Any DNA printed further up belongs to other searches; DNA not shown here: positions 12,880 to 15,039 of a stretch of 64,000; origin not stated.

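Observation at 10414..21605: An 11-kb pyr/car operon with an embedded TPR lipoprotein and serial overlap coupling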

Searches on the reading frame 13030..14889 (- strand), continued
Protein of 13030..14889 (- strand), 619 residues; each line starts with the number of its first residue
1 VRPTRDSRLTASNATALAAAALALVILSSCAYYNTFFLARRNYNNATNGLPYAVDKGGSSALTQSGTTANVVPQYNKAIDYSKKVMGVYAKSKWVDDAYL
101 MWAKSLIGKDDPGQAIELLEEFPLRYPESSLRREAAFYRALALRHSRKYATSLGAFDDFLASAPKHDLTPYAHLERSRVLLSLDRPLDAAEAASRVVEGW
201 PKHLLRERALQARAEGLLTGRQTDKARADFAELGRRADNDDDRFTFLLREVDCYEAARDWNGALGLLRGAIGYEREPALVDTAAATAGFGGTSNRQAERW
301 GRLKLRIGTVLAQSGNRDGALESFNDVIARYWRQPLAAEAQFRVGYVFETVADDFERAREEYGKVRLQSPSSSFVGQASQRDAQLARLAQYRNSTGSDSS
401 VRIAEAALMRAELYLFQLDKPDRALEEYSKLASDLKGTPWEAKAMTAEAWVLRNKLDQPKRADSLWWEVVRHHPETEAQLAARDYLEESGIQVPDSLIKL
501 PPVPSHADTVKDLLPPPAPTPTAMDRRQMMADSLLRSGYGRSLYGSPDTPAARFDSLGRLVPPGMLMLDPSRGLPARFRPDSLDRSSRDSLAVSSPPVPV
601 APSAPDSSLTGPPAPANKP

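Call 54: find_homologous_proteins(query=L073:10052-11800:+, max_evalue=0.001)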
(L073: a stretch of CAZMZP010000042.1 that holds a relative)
Query L073:10052-11800:+ (582 aa): 94 proteins with E <= 0.001 among 8000 candidates.
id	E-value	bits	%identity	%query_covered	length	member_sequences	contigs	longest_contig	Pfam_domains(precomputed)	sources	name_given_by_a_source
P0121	0.0e+0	1282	100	100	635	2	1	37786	PF09976.16,PF13525.13,PF13414.13,PF13176.13,PF13428.13,PF14559.13,PF00515.35,PF12895.14,PF13424.13,PF14938.13,PF13432.13,PF13181.13,PF07719.24,PF13174.13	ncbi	-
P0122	0.0e+0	1041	80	100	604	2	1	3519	PF09976.16,PF13525.13,PF13414.13,PF13176.13,PF13428.13,PF14559.13,PF00515.35,PF12895.14,PF13424.13,PF14938.13,PF13432.13,PF13181.13,PF07719.24,PF13174.13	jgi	jgi:TolA-binding protein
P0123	9.4e-280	947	73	100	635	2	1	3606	PF25063.1,PF09976.16,PF13525.13,PF13414.13,PF13176.13,PF13428.13,PF14559.13,PF00515.35,PF12895.14,PF13424.13,PF13432.13,PF13181.13,PF07719.24,PF13174.13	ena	-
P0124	1.2e-271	921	74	100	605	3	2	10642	PF25063.1,PF09976.16,PF13525.13,PF13414.13,PF13176.13,PF13428.13,PF14559.13,PF00515.35,PF12895.14,PF13424.13,PF13432.13,PF13181.13,PF07719.24,PF13174.13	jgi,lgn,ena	-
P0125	7.0e-261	885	71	100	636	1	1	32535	PF09976.16,PF13525.13,PF13414.13,PF25058.2,PF13428.13,PF25064.2,PF14559.13,PF00515.35,PF12895.14,PF13424.13,PF13432.13,PF13181.13,PF07719.24,PF13174.13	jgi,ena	-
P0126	6.3e-168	578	54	85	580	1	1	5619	PF13525.13,PF13414.13,PF13176.13,PF13428.13,PF14559.13,PF00515.35,PF12895.14,PF13424.13,PF13432.13,PF13181.13,PF07719.24,PF13174.13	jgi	jgi:TolA-binding protein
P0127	1.0e-165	571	50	96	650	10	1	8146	PF09976.16,PF13525.13,PF13414.13,PF13176.13,PF13428.13,PF25064.2,PF14559.13,PF24575.2,PF00515.35,PF12895.14,PF13424.13,PF21033.5,PF14938.13,PF13432.13,PF13181.13,PF07719.24,PF13174.13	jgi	-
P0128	2.7e-164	566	57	80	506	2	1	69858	PF09976.16,PF23914.2,PF13525.13,PF13414.13,PF25058.2,PF13176.13,PF13428.13,PF25064.2,PF13512.13,PF14559.13,PF24575.2,PF13371.13,PF00515.35,PF12895.14,PF13424.13,PF21033.5,PF14938.13,PF13432.13,PF13181.13,PF07719.24,PF13174.13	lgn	-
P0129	6.5e-158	545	50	92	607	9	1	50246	PF09976.16,PF13525.13,PF13414.13,PF13176.13,PF13428.13,PF14559.13,PF24575.2,PF00515.35,PF12895.14,PF13424.13,PF13432.13,PF13181.13,PF07719.24,PF13174.13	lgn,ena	-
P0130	6.3e-157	542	50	92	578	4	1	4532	PF09976.16,PF23914.2,PF13525.13,PF13414.13,PF13176.13,PF13428.13,PF25064.2,PF14559.13,PF24575.2,PF00515.35,PF12895.14,PF13424.13,PF14938.13,PF13432.13,PF13181.13,PF07719.24,PF13174.13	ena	-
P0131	1.4e-154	534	56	79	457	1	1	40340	PF09976.16,PF13525.13,PF13176.13,PF13428.13,PF14559.13,PF24575.2,PF00515.35,PF12895.14,PF13424.13,PF14938.13,PF13432.13,PF13181.13,PF07719.24,PF13174.13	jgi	jgi:TolA-binding protein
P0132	7.9e-150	519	50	92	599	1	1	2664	PF09976.16,PF13525.13,PF13176.13,PF13428.13,PF14559.13,PF24575.2,PF00515.35,PF12895.14,PF13424.13,PF13432.13,PF13181.13,PF07719.24,PF13174.13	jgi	jgi:TolA-binding protein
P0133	1.0e-148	515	49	95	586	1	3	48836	PF09976.16,PF13525.13,PF13176.13,PF13428.13,PF14559.13,PF24575.2,PF00515.35,PF12895.14,PF13424.13,PF13432.13,PF13181.13,PF07719.24,PF13174.13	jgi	jgi:TolA-binding protein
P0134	2.0e-148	514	50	88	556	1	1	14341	PF23914.2,PF13525.13,PF13414.13,PF25058.2,PF13176.13,PF13428.13,PF25064.2,PF13374.13,PF14559.13,PF24575.2,PF00515.35,PF12895.14,PF13424.13,PF21033.5,PF14938.13,PF13432.13,PF13181.13,PF07719.24,PF13174.13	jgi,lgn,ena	-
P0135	1.2e-113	399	55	60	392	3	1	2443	PF09976.16,PF13525.13,PF13176.13,PF13428.13,PF25064.2,PF14559.13,PF24575.2,PF00515.35,PF12895.14,PF13424.13,PF14938.13,PF13432.13,PF13181.13,PF07719.24,PF13174.13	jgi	jgi:TolA-binding protein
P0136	4.3e-67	246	35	97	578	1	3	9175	PF13525.13,PF13424.13,PF13432.13,PF07719.24,PF13174.13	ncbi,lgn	-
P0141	2.1e-61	227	30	77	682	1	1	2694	PF13525.13,PF25062.2,PF13428.13,PF25064.2,PF14559.13,PF03544.20,PF12895.14,PF13424.13,PF13432.13,PF13181.13,PF07719.24,PF13174.13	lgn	-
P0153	1.1e-54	205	32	78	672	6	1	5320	PF14559.13,PF13525.13,PF13424.13,PF13432.13,PF13428.13,PF07719.24,PF13512.13,PF13174.13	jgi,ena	-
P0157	1.8e-50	191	32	58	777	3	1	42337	PF13525.13,PF25062.2,PF21545.4,PF13176.13,PF13428.13,PF25064.2,PF14559.13,PF00515.35,PF12895.14,PF13424.13,PF21033.5,PF13432.13,PF13181.13,PF07719.24,PF13174.13,PF20308.5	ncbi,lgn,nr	ncbi:MAG: tetratricopeptide repeat protein [candidate division KSB1 bacterium]|nr:tetratricopeptide 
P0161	1.5e-44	171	30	57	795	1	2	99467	PF09976.16,PF13525.13,PF13176.13,PF13428.13,PF14559.13,PF24575.2,PF00515.35,PF12895.14,PF13424.13,PF21033.5,PF13432.13,PF13181.13,PF07719.24,PF13174.13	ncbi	-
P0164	1.4e-39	155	26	59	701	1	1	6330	PF09976.16,PF13525.13,PF13414.13,PF13176.13,PF13428.13,PF14559.13,PF00515.35,PF13424.13,PF13432.13,PF13181.13,PF07719.24,PF13174.13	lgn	-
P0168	1.4e-31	128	22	44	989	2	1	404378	PF25063.1,PF13431.13,PF09976.16,PF13525.13,PF25058.2,PF21545.4,PF13176.13,PF13428.13,PF25064.2,PF13512.13,PF07721.21,PF14559.13,PF24575.2,PF25575.1,PF10300.16,PF13371.13,PF00515.35,PF12895.14,PF13424.13,PF13432.13,PF13181.13,PF07719.24,PF13174.13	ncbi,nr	ncbi:MAG: tetratricopeptide repeat protein [Ignavibacteriales bacterium]|nr:tetratricopeptide repeat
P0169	1.3e-30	125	24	75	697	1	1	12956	PF14559.13,PF13525.13,PF13424.13,PF13432.13,PF13428.13,PF07719.24,PF13174.13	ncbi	-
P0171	2.1e-28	118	24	59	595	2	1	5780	PF13525.13,PF13424.13,PF13432.13,PF13428.13,PF13181.13,PF07719.24,PF13174.13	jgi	-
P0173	8.5e-26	109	23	39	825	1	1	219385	PF25063.1,PF09976.16,PF23914.2,PF13525.13,PF25062.2,PF13414.13,PF21545.4,PF13176.13,PF17004.12,PF13428.13,PF25064.2,PF13374.13,PF14559.13,PF24575.2,PF13371.13,PF17874.8,PF00515.35,PF12895.14,PF13424.13,PF13432.13,PF13181.13,PF07719.24,PF13174.13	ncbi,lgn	-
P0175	3.7e-23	101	25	75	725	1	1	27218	PF14559.13,PF13525.13,PF13174.13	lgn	-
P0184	1.0e-14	73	23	59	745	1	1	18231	PF09976.16,PF13525.13,PF13414.13,PF01535.27,PF13176.13,PF13428.13,PF13374.13,PF14559.13,PF24575.2,PF26725.1,PF00515.35,PF12895.14,PF13424.13,PF21033.5,PF14938.13,PF13432.13,PF13181.13,PF07719.24,PF13174.13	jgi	jgi:tetratricopeptide (TPR) repeat protein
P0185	1.2e-12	66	26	48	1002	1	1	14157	PF09976.16,PF13525.13,PF13176.13,PF13428.13,PF25064.2,PF14559.13,PF13371.13,PF00515.35,PF12895.14,PF13424.13,PF13432.13,PF13181.13,PF07719.24,PF13174.13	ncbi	ncbi:MAG: tetratricopeptide repeat protein [Siphonobacter sp.]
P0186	2.1e-12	65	24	54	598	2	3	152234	PF14559.13,PF13525.13,PF00515.35,PF13424.13,PF13176.13,PF13432.13,PF13428.13,PF07719.24,PF13174.13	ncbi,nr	ncbi:MAG TPA: tetratricopeptide repeat protein [Candidatus Marinimicrobia bacterium]|nr:tetratricope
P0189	2.0e-10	59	25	40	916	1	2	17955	PF10602.16,PF09976.16,PF13414.13,PF13374.13,PF00515.35,PF13424.13,PF07719.24,PF13174.13,PF20308.5,PF25063.1,PF13431.13,PF23914.2,PF13525.13,PF11817.15,PF25058.2,PF23300.4,PF13176.13,PF13428.13,PF25064.2,PF14559.13,PF13371.13,PF12895.14,PF21033.5,PF13432.13,PF13181.13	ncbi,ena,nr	ncbi:MAG TPA: tetratricopeptide repeat protein [bacterium (Candidatus Stahlbacteria)]|nr:tetratricop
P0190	3.0e-10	58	23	42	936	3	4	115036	PF14559.13,PF13424.13,PF13428.13,PF13181.13,PF07719.24,PF13174.13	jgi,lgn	-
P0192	8.1e-10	56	26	39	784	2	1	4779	PF09976.16,PF13525.13,PF25058.2,PF13176.13,PF13428.13,PF14559.13,PF00515.35,PF12895.14,PF13424.13,PF13432.13,PF13181.13,PF07719.24,PF13174.13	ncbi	ncbi:MAG: tetratricopeptide repeat protein [Saprospiraceae bacterium]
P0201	1.2e-6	46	25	49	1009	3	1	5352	PF14559.13,PF13371.13,PF21545.4,PF00515.35,PF12895.14,PF13424.13,PF13432.13,PF13428.13,PF13181.13,PF07719.24,PF13174.13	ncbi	ncbi:MAG: tetratricopeptide repeat protein [Flavobacteriaceae bacterium]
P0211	5.3e-4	37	26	28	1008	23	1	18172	PF14559.13,PF09976.16,PF00515.35,PF12895.14,PF13424.13,PF13432.13,PF13428.13,PF13181.13,PF07719.24,PF13174.13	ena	-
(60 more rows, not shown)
